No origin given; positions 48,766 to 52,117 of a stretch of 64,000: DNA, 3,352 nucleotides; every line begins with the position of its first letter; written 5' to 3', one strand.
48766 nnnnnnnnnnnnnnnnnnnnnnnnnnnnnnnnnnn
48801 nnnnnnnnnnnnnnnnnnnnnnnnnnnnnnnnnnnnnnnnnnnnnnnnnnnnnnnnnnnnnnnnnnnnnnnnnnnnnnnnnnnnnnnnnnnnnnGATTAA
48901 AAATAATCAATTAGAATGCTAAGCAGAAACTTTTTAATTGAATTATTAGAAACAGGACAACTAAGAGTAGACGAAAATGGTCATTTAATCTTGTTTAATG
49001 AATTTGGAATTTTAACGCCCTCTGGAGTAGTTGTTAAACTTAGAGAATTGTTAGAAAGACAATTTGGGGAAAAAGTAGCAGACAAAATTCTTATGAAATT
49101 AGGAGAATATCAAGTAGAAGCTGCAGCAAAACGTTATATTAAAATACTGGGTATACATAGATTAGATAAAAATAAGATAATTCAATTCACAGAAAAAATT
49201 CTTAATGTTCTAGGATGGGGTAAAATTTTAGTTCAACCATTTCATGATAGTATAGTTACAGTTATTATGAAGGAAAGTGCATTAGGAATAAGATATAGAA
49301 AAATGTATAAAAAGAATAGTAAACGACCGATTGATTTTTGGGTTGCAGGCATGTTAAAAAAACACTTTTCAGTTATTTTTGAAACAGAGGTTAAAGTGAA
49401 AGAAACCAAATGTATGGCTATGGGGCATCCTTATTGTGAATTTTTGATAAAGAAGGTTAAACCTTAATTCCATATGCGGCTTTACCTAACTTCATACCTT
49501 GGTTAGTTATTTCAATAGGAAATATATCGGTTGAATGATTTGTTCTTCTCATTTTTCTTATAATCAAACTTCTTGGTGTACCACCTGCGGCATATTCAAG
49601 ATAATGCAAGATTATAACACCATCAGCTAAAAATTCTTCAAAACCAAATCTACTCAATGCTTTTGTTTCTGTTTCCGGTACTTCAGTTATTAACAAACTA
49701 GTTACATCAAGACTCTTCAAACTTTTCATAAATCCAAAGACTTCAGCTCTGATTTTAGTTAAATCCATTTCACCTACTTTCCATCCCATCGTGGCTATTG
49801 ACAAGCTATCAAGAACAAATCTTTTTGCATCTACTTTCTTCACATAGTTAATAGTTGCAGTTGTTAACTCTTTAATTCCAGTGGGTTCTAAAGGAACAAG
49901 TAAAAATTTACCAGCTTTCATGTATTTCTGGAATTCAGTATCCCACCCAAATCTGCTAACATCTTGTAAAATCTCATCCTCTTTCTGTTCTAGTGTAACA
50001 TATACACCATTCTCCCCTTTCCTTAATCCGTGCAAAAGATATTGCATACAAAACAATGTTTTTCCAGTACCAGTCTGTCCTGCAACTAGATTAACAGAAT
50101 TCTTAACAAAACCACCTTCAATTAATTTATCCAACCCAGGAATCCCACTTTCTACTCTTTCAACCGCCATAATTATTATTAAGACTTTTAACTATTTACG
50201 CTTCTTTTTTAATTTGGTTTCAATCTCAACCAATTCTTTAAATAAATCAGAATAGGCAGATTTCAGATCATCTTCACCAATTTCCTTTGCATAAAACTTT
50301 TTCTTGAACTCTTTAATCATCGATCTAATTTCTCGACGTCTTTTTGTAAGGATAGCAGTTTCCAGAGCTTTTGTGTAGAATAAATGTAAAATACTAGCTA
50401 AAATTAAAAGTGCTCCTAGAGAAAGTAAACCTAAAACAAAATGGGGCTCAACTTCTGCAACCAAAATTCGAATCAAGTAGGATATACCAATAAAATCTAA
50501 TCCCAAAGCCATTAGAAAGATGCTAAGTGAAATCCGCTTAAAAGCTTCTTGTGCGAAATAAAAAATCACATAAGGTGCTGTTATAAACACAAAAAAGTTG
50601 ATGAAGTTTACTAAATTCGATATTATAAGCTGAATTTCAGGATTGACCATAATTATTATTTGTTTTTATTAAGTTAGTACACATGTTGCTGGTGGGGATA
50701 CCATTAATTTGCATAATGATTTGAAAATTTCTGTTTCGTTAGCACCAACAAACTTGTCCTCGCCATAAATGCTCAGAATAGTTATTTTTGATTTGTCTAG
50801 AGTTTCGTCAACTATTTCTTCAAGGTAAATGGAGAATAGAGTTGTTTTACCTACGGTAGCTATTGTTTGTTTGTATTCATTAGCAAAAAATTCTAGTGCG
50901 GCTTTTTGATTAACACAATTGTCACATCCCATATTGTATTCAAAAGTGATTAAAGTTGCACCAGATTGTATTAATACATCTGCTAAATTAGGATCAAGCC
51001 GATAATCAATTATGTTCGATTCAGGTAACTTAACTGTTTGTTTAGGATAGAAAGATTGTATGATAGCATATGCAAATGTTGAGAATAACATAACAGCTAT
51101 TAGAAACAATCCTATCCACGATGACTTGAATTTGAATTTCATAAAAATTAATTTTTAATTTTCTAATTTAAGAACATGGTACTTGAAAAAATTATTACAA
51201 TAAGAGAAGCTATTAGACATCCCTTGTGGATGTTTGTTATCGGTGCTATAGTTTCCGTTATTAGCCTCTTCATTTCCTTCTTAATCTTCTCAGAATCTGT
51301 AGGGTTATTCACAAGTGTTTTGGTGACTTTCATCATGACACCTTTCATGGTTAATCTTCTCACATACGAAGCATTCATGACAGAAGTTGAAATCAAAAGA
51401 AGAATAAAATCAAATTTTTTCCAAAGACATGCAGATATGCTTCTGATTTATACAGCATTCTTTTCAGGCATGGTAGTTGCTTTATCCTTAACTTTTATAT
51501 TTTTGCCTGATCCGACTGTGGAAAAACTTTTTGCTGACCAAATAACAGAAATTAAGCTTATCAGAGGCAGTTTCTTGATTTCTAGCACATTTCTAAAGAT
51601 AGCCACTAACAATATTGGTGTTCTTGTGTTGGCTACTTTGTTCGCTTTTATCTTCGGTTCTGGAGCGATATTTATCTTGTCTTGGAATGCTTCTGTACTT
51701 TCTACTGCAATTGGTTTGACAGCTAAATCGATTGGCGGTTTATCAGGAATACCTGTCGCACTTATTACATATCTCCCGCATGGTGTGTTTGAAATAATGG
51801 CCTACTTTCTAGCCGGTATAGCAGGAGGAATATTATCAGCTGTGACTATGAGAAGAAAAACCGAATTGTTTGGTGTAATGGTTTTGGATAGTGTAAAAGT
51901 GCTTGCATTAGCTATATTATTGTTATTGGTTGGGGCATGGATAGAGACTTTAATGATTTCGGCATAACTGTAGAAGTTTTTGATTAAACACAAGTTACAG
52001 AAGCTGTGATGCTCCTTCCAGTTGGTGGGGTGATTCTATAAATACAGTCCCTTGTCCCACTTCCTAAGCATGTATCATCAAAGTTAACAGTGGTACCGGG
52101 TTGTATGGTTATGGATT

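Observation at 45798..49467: Divergent cluster: two PaaK/F390-synthetase-family ligases + transglutaminase-like protein + V4R-domain protein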

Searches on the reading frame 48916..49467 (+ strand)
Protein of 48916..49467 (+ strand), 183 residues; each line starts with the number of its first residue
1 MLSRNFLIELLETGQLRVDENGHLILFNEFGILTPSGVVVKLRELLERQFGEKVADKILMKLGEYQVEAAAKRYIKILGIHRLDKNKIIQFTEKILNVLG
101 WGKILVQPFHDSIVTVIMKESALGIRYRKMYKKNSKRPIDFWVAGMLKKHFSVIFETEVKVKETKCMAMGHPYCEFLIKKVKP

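Call 3: search_protein_families(library=pfam, proteins=[window:48916-49467:+], max_evalue=0.01)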
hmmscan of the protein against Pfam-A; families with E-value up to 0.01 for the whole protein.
window:48916-49467:+ (183 aa): 1 family
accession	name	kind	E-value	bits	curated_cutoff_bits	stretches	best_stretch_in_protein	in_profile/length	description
PF02830.23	V4R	-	2.4e-13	50.4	31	1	133-179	15-61/62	V4R domain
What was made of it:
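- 48916..49467 (+): Stand-alone V4R protein (183 aa) with a MopR/PoxR-type fold. The probable zinc site is D140/E163/C166/C174 (E-x2-C-x7-C). PF02830 scores 50 bits against a cut-off of 31 (call 3).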

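Call 4: search_protein_families(library=ncbifam, proteins=[window:48916-49467:+], max_evalue=0.01)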
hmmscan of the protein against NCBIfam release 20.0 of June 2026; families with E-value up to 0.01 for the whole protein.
window:48916-49467:+ (183 aa): 2 families
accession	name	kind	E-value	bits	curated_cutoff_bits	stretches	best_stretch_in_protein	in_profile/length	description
NF053755.1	MsvR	equivalog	3.3e-07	30.2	220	1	138-178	196-236/236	transcriptional factor MsvR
TIGR02019.1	BchJ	equivalog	3.2e-05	23.8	74.3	1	133-178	143-188/188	bacteriochlorophyll 4-vinyl reductase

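Call 64: find_homologous_proteins(query=window:48916-49467:+)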
Query window:48916-49467:+ (183 aa): 5 proteins with E <= 0.001 among 151 candidates.
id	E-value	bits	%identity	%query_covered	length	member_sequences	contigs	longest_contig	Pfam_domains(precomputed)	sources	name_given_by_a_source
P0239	1.1e-114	399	100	100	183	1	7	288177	PF02830.24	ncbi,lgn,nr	ncbi:MAG: 4-vinyl reductase [Candidatus Aenigmatarchaeota archaeon]|nr:4-vinyl reductase [Candidatus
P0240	8.9e-56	207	54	97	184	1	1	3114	PF02830.24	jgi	-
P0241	1.4e-54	203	51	98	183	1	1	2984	PF02830.24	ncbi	-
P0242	4.8e-54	201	51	98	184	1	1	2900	PF02830.24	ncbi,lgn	ncbi:MAG: 4-vinyl reductase [Candidatus Aenigmatarchaeota archaeon]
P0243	2.0e-51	193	49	96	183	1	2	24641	PF02830.24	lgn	-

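Call 76: search_solved_structures(query=A5, max_evalue=1, show_alignments=2)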
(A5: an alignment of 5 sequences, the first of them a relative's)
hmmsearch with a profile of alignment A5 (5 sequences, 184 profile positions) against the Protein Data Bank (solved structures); distinct sequences matched with E-value up to 1: 5.
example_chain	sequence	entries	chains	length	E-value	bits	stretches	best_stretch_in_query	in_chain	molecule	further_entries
5kbe_A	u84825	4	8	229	0.0003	24.4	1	15-181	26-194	MopR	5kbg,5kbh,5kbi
7vqf_A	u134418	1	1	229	0.00034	24.2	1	15-181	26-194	Phenol sensing regulator, MopR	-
2osd_A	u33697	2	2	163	0.0009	22.8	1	94-182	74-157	Hypothetical protein MJ1460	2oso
5fru_A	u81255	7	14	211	0.019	18.5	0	132-180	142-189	Positive phenol-degradative gene regulator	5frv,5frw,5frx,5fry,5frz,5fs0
6i8v_A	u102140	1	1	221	0.46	14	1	28-123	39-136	Ktr system potassium uptake protein C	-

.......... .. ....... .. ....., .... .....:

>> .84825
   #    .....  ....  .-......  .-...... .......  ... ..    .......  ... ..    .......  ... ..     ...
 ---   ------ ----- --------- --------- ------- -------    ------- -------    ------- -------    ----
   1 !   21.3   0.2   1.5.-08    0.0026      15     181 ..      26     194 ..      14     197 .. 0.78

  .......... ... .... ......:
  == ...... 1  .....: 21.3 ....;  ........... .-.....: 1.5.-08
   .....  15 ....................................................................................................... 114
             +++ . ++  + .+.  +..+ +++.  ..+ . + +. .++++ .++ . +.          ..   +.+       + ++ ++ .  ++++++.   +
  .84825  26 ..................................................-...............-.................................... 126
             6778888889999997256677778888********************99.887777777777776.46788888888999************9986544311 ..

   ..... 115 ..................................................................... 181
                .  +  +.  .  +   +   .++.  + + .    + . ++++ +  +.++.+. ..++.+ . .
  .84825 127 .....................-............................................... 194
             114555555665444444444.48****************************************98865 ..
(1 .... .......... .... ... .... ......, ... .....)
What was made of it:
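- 48916..49467 (+): The profile aligns over residues 15-181 with the MopR sensor domain 5KBE at E 3e-4 (call 76).
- On V4R domain (PF02830) / MopR-PoxR sensor fold: The profile aligns 15-181 to MopR 26-194 (call 76).
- The invariant V4R cysteines sit exactly at the MopR zinc-ligand positions (call 76), so they are probably structural.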

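Call 82: search_protein_families(library=padloc, proteins=[window:48916-49467:+], max_evalue=0.01)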
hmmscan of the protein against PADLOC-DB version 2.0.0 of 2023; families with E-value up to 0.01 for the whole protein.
window:48916-49467:+ (183 aa): 0 families

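Call 83: predict_structure(alignment_id=A5)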
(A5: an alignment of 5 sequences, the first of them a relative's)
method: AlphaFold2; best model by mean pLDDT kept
length: 183 residues; sequences in the alignment: 5
mean_pLDDT: 74.4   pTM: 0.71
mean pLDDT of the five models: 74.4, 73.0, 72.4, 70.7, 70.2
residues with pLDDT >= 90: 30; 70-90: 85; 50-70: 40; < 50: 28
segments of 3 or more residues with pLDDT < 50: 1-4, 9-12, 14-16, 20-33
pLDDT, mean of each block of 10 residues (from residue 1): 46 48 43 64 87 87 77 63 61 69 79 86 87 87 87 84 92 93 71
secondary structure, 60 per line:
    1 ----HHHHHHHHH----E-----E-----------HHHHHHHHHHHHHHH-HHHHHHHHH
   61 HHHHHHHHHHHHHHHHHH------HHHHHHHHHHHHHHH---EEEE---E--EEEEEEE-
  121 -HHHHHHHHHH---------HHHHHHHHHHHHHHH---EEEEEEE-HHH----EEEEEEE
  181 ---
elements in order: H5-13 H36-50 H52-78 H85-99 E103-106 E113-119 H122-131 H141-155 E159-165 E174-180
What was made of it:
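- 48916..49467 (+): The AF2 model has pLDDT 74 (call 83).
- On V4R domain (PF02830) / MopR-PoxR sensor fold: The model is only moderately confident (pLDDT 74), and the N-terminal 33 residues are poorly modelled (call 83).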

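Call 87: fold_search(model_id=the predicted structure, library=pdb)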
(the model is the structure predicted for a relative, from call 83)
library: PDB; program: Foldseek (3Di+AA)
matches with E <= 10: 346; with E <= 0.001: 87
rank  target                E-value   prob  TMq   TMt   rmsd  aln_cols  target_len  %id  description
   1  5fru_A                3.3e-09  1.00  0.66  0.63   2.9       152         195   17  crystal structure of the phenol-responsive sensory domain of the transcription activator PoxR (released 2016-03-30)
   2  5frw_A                3.3e-09  1.00  0.68  0.62   8.3       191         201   17  crystal structure of the phenol-responsive sensory domain of the transcription activator PoxR with Phenol (released 2016-04-06)
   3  5frv_A                5.3e-09  1.00  0.68  0.63   8.4       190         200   16  crystal structure of the phenol-responsive sensory domain of the transcription activator PoxR in complex with 4-methyl (released 2016-03-30)
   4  5frw_B                6.6e-09  1.00  0.67  0.62   8.7       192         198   17  crystal structure of the phenol-responsive sensory domain of the transcription activator PoxR with Phenol (released 2016-04-06)
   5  5frx_A                7.4e-09  1.00  0.66  0.62   8.5       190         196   17  crystal structure of the phenol-responsive sensory domain of the transcription activator PoxR in complex with 4-nitrop (released 2016-03-30)
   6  7vqf                  2.6e-08  1.00  0.66  0.64   3.1       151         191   14  Phenol binding protein, MopR (released 2022-09-07)
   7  5frz_A                3.1e-08  1.00  0.66  0.63   3.0       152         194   17  crystal structure of the phenol-responsive sensory domain of the transcription activator PoxR with 3,4-dimethylphenol (released 2016-03-30)
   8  5kbh_A                3.9e-08  1.00  0.69  0.63   8.5       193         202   15  CRYSTAL STRUCTURE OF THE AROMATIC SENSOR DOMAIN OF MOPR IN COMPLEX WITH 3-CHLORO-PHENOL (released 2016-07-13)
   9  5kbg_A                4.8e-08  1.00  0.66  0.60   8.9       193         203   15  CRYSTAL STRUCTURE OF THE AROMATIC SENSOR DOMAIN OF MOPR IN COMPLEX WITH OCRESOL (released 2016-07-13)
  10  5kbh_B                7.6e-08  1.00  0.66  0.61   9.0       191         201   16  CRYSTAL STRUCTURE OF THE AROMATIC SENSOR DOMAIN OF MOPR IN COMPLEX WITH 3-CHLORO-PHENOL (released 2016-07-13)
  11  5kbg_B                8.5e-08  1.00  0.67  0.61   9.0       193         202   16  CRYSTAL STRUCTURE OF THE AROMATIC SENSOR DOMAIN OF MOPR IN COMPLEX WITH OCRESOL (released 2016-07-13)
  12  5kbe_B                1.3e-07  1.00  0.64  0.57   9.6       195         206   17  CRYSTAL STRUCTURE OF THE AROMATIC SENSOR DOMAIN OF MOPR IN COMPLEX WITH PHENOL (released 2016-07-13)
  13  5kbi_B                1.8e-07  1.00  0.67  0.62   8.9       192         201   16  CRYSTAL STRUCTURE OF THE AROMATIC SENSOR DOMAIN OF MOPR IN COMPLEX WITH CATACHOL (released 2016-07-13)
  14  5kbe_A                2.0e-07  1.00  0.66  0.61   3.0       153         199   15  CRYSTAL STRUCTURE OF THE AROMATIC SENSOR DOMAIN OF MOPR IN COMPLEX WITH PHENOL (released 2016-07-13)
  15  5kbi_A                3.0e-07  1.00  0.64  0.58   8.5       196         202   17  CRYSTAL STRUCTURE OF THE AROMATIC SENSOR DOMAIN OF MOPR IN COMPLEX WITH CATACHOL (released 2016-07-13)
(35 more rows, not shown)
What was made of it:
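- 48916..49467 (+): The Foldseek top hits are PoxR/MopR/DmpR with TM about 0.66, followed by Bet3/TRAPP and H-NOX (call 87).
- On V4R domain (PF02830) / MopR-PoxR sensor fold: Foldseek gives TM about 0.66 and E 3e-9 (call 87).
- Closest known: MopR/PoxR/DmpR phenol-sensor. Same: They share the fold and the E-x2-C-x7-C zinc site (calls 76, 87).
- V4R domains act as sensors in MopR/PoxR (call 87). The V4R model also matches covalently palmitoylated Bet3/TRAPP subunits (call 87).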

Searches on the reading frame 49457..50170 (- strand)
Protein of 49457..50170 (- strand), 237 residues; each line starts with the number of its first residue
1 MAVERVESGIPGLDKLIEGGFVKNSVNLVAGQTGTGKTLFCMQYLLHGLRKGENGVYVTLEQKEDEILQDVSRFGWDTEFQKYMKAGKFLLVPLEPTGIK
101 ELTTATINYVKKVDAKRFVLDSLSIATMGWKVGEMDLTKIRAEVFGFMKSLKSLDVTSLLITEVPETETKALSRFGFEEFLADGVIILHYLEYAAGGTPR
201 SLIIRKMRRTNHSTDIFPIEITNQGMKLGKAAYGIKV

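Call 3: search_protein_families(library=pfam, proteins=[window:49457-50170:-], max_evalue=0.01)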
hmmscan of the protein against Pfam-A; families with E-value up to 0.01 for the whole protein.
window:49457-50170:- (237 aa): 5 families
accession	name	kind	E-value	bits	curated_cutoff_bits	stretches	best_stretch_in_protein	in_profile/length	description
PF06745.19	ATPase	-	9.6e-56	189.2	26.6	1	6-229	1-227/231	KaiC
PF13481.12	AAA_25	-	7.2e-07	29.5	27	1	4-76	13-96/195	AAA domain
PF03796.21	DnaB_C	-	0.00026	20.9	27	1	6-69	2-65/255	DnaB-like helicase C terminal domain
PF07088.17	GvpD_P-loop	-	0.00087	19.7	24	0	28-68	14-53/189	GvpD gas vesicle protein, P-loop domain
PF01695.23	IstB_IS21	-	0.0066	16.4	24.1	1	16-123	83-188/238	IstB-like ATP binding protein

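Call 4: search_protein_families(library=ncbifam, proteins=[window:49457-50170:-], max_evalue=0.01)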
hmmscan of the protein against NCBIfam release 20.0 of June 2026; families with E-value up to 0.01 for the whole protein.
window:49457-50170:- (237 aa): 16 families
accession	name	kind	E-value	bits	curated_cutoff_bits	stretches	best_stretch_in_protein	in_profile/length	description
TIGR03880.1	KaiC_arch_3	hypoth_equivalog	5.5e-49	166.7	249.45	1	9-227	1-216/224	KaiC domain-containing protein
NF006799.0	PRK09302.1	equivalog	2.7e-41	141.7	408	1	2-227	9-237/515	circadian clock protein KaiC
TIGR03877.1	thermo_KaiC_1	hypoth_equivalog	4.9e-37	127.7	307.25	2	3-93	1-89/238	KaiC domain-containing protein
TIGR03881.1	KaiC_arch_4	hypoth_equivalog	5.7e-33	114.5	247.8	1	4-228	1-228/231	KaiC domain-containing protein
TIGR02655.1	circ_KaiC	equivalog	1.2e-28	100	546.25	1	5-227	2-227/484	circadian clock protein KaiC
NF004723.0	PRK06067.1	subfamily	4.7e-11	42.7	194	1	6-128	16-143/243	flagellar accessory protein FlaH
TIGR03878.1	thermo_KaiC_2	hypoth_equivalog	7.8e-08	31.9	232.2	1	19-162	31-173/259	KaiC domain-containing protein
NF052589.1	ArlH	equivalog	7.9e-08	32.3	215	1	12-174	8-171/229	archaellum protein ArlH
NF004629.0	PRK05973.1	equivalog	2.9e-06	26.5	156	1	24-80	64-120/237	DNA helicase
TIGR00416.1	sms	equivalog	2e-05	23.6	403.05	1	4-124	74-180/454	DNA repair protein RadA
TIGR02237.1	recomb_radB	equivalog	2.5e-05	24.2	172.4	1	13-75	1-63/210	DNA repair and recombination protein RadB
NF006320.0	PRK08533.1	equivalog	8.9e-05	22.2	215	1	12-102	12-100/230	flagellar accessory protein FlaH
NF003301.0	PRK04301.1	equivalog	0.00062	19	259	1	2-44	79-121/316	DNA repair and recombination protein RadA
NF006861.0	PRK09361.1-1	equivalog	0.0012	18.4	278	1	5-62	4-61/235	DNA repair and recombination protein RadB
TIGR02236.1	recomb_radA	equivalog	0.0061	16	361.15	1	2-44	74-116/311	DNA repair and recombination protein RadA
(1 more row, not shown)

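Call 82: search_protein_families(library=padloc, proteins=[window:49457-50170:-], max_evalue=0.01)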
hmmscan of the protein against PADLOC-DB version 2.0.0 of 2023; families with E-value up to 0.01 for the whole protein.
window:49457-50170:- (237 aa): 1 family
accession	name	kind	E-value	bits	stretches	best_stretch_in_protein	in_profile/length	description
PDLC04140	mad8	-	0.00023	18.8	1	21-80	24-70/314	mads_8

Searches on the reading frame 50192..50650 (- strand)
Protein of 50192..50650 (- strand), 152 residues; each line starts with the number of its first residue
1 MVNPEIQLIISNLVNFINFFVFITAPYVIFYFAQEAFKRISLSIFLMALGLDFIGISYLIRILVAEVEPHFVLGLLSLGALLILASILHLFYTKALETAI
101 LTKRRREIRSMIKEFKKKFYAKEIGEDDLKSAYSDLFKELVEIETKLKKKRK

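Call 3: search_protein_families(library=pfam, proteins=[window:50192-50650:-], max_evalue=0.01)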
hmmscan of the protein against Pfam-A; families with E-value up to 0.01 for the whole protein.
window:50192-50650:- (152 aa): 0 families
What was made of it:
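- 50192..50650 (-): 152-aa predicted membrane protein. It is possibly associated with the module, but the support is weak. It has no family hit (call 3).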

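Call 82: search_protein_families(library=padloc, proteins=[window:50192-50650:-], max_evalue=0.01)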
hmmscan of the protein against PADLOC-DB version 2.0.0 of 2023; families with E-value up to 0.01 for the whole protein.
window:50192-50650:- (152 aa): 0 families

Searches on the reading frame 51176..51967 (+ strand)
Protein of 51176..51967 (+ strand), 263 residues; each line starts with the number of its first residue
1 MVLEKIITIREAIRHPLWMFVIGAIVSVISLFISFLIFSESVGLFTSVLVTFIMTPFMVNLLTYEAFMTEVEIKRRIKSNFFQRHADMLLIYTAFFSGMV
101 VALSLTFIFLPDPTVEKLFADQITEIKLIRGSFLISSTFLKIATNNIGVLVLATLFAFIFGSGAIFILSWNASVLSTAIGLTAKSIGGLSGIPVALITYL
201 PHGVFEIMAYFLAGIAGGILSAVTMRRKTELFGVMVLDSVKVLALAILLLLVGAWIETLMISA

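Call 97: search_protein_families(library=pfam, proteins=[window:51176-51967:+], max_evalue=0.0001)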
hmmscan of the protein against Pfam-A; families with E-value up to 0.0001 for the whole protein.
window:51176-51967:+ (263 aa): 1 family
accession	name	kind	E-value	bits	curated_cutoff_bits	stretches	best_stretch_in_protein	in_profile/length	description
PF01944.22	SpoIIM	-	3e-13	50.5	26.9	1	93-259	7-160/163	Stage II sporulation protein M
